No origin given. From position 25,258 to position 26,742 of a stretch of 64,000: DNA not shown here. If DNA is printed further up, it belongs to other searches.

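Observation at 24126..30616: Nine-gene operon combining a radical SAM enzyme, an AAA+ ATPase, a ParB-like nuclease domain and a J-domain protein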

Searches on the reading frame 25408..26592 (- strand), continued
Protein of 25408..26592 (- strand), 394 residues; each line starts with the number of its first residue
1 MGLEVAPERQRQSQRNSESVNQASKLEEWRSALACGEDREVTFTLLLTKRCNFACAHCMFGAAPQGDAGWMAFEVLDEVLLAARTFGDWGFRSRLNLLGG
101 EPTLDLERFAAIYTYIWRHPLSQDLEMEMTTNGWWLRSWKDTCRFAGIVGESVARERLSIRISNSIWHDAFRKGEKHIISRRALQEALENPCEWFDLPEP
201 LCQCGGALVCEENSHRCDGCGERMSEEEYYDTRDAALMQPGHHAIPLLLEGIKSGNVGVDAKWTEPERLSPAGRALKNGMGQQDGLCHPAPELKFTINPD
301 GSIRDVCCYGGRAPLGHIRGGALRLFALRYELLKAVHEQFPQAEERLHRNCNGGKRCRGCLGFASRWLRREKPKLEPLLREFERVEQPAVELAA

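Call 26: find_encoding_contigs(protein=P0038, flank=10000, max_places=1)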
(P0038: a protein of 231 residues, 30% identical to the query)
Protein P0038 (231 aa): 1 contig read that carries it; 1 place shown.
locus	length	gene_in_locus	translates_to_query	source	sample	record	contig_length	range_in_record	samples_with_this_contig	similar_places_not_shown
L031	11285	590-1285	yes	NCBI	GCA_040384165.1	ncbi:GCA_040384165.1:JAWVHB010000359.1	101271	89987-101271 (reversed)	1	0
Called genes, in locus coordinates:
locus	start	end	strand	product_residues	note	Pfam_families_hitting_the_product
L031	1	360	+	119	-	?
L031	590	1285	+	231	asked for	-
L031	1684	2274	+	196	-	-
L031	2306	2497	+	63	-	-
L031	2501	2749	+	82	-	PF12844:HTH_19 (weak), PF13560:HTH_31, PF01381:HTH_3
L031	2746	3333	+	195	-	-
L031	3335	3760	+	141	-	-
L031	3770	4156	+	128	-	-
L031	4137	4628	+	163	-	-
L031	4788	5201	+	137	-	-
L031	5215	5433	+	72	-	-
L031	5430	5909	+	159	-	-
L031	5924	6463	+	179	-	-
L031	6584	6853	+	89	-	-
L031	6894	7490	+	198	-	-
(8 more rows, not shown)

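Call 31: predict_structure(alignment_id=A1)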
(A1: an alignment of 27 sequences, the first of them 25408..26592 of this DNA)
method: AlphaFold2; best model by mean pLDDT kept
length: 394 residues; sequences in the alignment: 27
mean_pLDDT: 84.7   pTM: 0.84
mean pLDDT of the five models: 84.7, 84.0, 83.8, 81.3, 79.8
residues with pLDDT >= 90: 193; 70-90: 149; 50-70: 33; < 50: 19
segments of 3 or more residues with pLDDT < 50: 1-5, 12-17, 391-394
pLDDT, mean of each block of 10 residues (from residue 1): 46 49 90 87 93 84 89 97 95 87 76 96 94 86 94 96 84 63 90 84 88 88 90 86 95 94 80 87 80 92 84 88 95 92 59 80 93 95 76 40
secondary structure, 60 per line:
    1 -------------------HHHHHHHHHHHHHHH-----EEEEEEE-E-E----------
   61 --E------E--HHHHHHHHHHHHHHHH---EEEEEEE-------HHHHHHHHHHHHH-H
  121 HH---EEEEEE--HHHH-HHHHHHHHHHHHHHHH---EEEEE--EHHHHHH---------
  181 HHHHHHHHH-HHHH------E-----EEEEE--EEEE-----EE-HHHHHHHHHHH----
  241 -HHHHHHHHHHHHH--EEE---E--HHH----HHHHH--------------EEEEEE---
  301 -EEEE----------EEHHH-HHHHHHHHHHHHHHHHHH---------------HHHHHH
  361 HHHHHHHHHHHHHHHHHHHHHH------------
elements in order: H20-34 E40-46 H73-88 E92-98 H106-118 E126-131 H134-137 H139-154 E158-162 H166-171 H181-189 H191-194 E207-211 E214-217 H226-236 H242-254 E257-259 H273-277 E292-297 E302-305 H322-339 H355-382
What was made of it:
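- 25408..26592 (-): Radical SAM enzyme with a C-terminal twitch-type auxiliary-cluster domain and a Cys4 (zinc-ribbon-like) insert. It is an optional cassette. The probable start is the GTG at 26535. AlphaFold model pLDDT 84.7 (call 31).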

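Call 34: fold_search(model_id=the predicted structure, library=pdb)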
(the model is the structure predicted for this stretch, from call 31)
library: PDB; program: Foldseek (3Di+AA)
matches with E <= 10: 924; with E <= 0.001: 18
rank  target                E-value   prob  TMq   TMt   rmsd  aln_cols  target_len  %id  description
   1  8ai6_A                1.0e-06  1.00  0.45  0.53  11.4       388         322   15  Crystal structure of radical SAM epimerase EpeE D210A mutant from Bacillus subtilis with [4Fe-4S] clusters, S-adenosyl (released 2024-01-10)
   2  8ai6_B                1.0e-06  1.00  0.43  0.51  11.6       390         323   15  Crystal structure of radical SAM epimerase EpeE D210A mutant from Bacillus subtilis with [4Fe-4S] clusters, S-adenosyl (released 2024-01-10)
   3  8ai4_A                1.1e-06  1.00  0.42  0.50  12.9       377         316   16  Crystal structure of radical SAM epimerase EpeE C223A mutant from Bacillus subtilis with [4Fe-4S] clusters, S-adenosyl (released 2024-01-10)
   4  8ai1_A                2.5e-06  1.00  0.44  0.52  11.5       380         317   16  Crystal structure of radical SAM epimerase EpeE from Bacillus subtilis with [4Fe-4S] clusters and S-adenosyl-L-homocys (released 2024-01-10)
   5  8ai2_B                2.5e-06  1.00  0.43  0.51  11.9       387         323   15  Crystal structure of radical SAM epimerase EpeE from Bacillus subtilis with [4Fe-4S] clusters, S-adenosyl-L-homocystei (released 2024-01-10)
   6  8ai3_B                2.7e-06  1.00  0.43  0.51  12.0       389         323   15  Crystal structure of radical SAM epimerase EpeE C223A mutant from Bacillus subtilis with [4Fe-4S] clusters and S-adeno (released 2024-01-10)
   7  8ai3_A                4.0e-06  1.00  0.42  0.51  12.0       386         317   15  Crystal structure of radical SAM epimerase EpeE C223A mutant from Bacillus subtilis with [4Fe-4S] clusters and S-adeno (released 2024-01-10)
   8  8ai4_B                7.4e-06  1.00  0.43  0.51  12.0       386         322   14  Crystal structure of radical SAM epimerase EpeE C223A mutant from Bacillus subtilis with [4Fe-4S] clusters, S-adenosyl (released 2024-01-10)
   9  8ai1_B                1.1e-05  1.00  0.43  0.52  11.5       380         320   15  Crystal structure of radical SAM epimerase EpeE from Bacillus subtilis with [4Fe-4S] clusters and S-adenosyl-L-homocys (released 2024-01-10)
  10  4k37_B                5.0e-05  1.00  0.36  0.38  21.0       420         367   13  Native anSMEcpe with bound AdoMet (released 2013-05-08)
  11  4k39_B                7.8e-05  1.00  0.37  0.40  20.6       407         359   14  Native anSMEcpe with bound AdoMet and Cp18Cys peptide (released 2013-05-08)
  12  4k38_B                2.2e-04  1.00  0.38  0.41  20.4       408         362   14  Native anSMEcpe with bound AdoMet and Kp18Cys peptide (released 2013-05-08)
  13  9gmc_C                2.4e-04  1.00  0.34  0.36  18.9       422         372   15  Crystal structure of the complex formed between the radical SAM protein ChlB and the R3A mutant of ChlA (released 2025-06-25)
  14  4k37_A                2.6e-04  1.00  0.38  0.41  16.4       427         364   14  Native anSMEcpe with bound AdoMet (released 2013-05-08)
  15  4rtb                  3.2e-04  0.92  0.25  0.23  19.8       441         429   13  X-ray structure of the FeFe-hydrogenase maturase HydG from Carboxydothermus hydrogenoformans (released 2015-01-28)
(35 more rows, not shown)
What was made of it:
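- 25408..26592 (-): Foldseek top match is EpeE/YydG, then anSME, ChlB, SkfB, CteB and BtrN (call 34).
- On Twitch/SPASM subclass of radical SAM enzymes: The top Foldseek hits are all twitch/SPASM enzymes (call 34).
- Closest known: Anaerobic sulfatase-maturating enzyme and SPASM/twitch RiPP maturases. Same: Same structural class, with cysteine-ligated auxiliary clusters after the radical SAM barrel (call 34).
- Foldseek: EpeE/YydG at E 1e-6, then anSME, ChlB, SkfB, CteB, SuiB and BtrN (call 34).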

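Call 37: search_protein_families(library=phrogs, max_evalue=0.01, proteins=[window:25408-26592:-])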
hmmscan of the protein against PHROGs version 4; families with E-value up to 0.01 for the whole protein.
window:25408-26592:- (394 aa): 2 families
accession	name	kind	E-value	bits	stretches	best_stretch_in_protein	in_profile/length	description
phrog_1802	-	other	2.8e-09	37.4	1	36-141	39-146/556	radical SAM domain-containing protein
phrog_15140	-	other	0.0011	18.9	1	44-134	90-171/366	radical SAM domain-containing protein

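Call 71: search_solved_structures(query=A1, max_evalue=0.01)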
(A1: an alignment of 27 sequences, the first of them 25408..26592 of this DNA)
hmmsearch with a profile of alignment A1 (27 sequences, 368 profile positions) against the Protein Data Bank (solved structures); distinct sequences matched with E-value up to 0.01: 16.
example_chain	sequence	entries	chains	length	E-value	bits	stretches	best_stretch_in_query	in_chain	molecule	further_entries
8ai1_A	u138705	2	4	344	2.7e-14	56.1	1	20-163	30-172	Putative peptide biosynthesis protein YydG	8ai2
8ai6_A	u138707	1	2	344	2.7e-14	56.1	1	20-163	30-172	Putative peptide biosynthesis protein YydG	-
8ai3_A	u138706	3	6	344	2.9e-14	56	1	20-163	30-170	Putative peptide biosynthesis protein YydG | Radical SAM core domain-containing protein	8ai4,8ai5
5wgg_A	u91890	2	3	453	6.5e-10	41.7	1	20-141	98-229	Radical SAM domain protein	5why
8vpo_A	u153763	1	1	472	3.1e-08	36.1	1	10-111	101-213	Radical SAM core domain-containing protein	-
7tol_A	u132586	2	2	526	2.9e-07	33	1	16-126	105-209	glycerol dibiphytanyl glycerol tetraether - macrocyclic archaeol synthase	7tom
4k36_A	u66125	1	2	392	4.1e-06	29.2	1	28-112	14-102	Anaerobic sulfatase-maturating enzyme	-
4k37_A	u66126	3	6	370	6e-06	28.6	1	28-112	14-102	Anaerobic sulfatase-maturating enzyme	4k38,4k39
2fb2_A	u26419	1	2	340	0.00033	22.9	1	21-116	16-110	Molybdenum cofactor biosynthesis protein A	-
9dfu_A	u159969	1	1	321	0.00041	22.6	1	17-112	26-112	Radical SAM core domain-containing protein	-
1tv7_A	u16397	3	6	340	0.00042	22.6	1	21-116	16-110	Molybdenum cofactor biosynthesis protein A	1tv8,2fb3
9dfn_A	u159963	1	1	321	0.00077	21.7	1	17-112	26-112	Radical SAM core domain-containing protein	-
8wm2_A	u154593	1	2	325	0.0014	20.8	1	6-115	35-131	Fe-S radical SAM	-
9gm3_A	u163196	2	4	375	0.0029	19.8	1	20-116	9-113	ChlB radical SAM domain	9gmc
5vsl_A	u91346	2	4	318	0.004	19.3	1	15-41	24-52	Radical S-adenosyl methionine domain-containing protein 2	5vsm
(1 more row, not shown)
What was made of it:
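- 25408..26592 (-): The profile search against PDB gives YydG at 2.7e-14 (call 71).
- On Prokaryotic viperin (NF038283 / PADLOC pVip): The PDB viperin hit is E 0.004 over 27 residues (call 71).
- Closest known: YydG/EpeE radical SAM peptide epimerase. Same: It is the best match both by sequence profile (2.7e-14, call 71) and by fold (E 1e-6, TM 0.45/0.53, call 34).
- Fold and profile searches rank peptide-modifying enzymes first (calls 34, 71).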

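Call 94: find_encoding_contigs(protein=P0011, flank=6000, max_places=1)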
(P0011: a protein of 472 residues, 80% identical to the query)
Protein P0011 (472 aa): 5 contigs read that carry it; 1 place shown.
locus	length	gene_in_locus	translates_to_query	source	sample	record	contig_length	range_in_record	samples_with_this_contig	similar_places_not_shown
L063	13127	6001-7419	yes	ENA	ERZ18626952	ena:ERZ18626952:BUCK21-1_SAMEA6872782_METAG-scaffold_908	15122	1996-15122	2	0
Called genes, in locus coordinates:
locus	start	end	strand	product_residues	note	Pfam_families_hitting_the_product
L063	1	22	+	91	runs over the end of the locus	-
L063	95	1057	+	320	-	PF01507:PAPS_reduct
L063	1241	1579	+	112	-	-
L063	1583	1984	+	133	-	-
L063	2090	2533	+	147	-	-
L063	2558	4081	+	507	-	-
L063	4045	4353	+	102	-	-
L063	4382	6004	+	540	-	PF00004:AAA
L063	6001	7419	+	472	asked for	PF04055:Radical_SAM, PF02086:MethyltransfD12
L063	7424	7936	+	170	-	PF00226:DnaJ (weak)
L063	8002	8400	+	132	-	-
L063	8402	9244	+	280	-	-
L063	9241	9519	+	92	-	-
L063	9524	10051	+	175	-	-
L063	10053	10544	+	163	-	-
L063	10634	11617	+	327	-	-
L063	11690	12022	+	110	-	-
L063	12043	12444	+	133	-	-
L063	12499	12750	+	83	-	-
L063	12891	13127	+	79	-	?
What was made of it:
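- L063 carries an in-frame fusion of the radical SAM N-terminus to a D12 methylase, and has lost the 63-aa and ParB-like genes (call 94).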
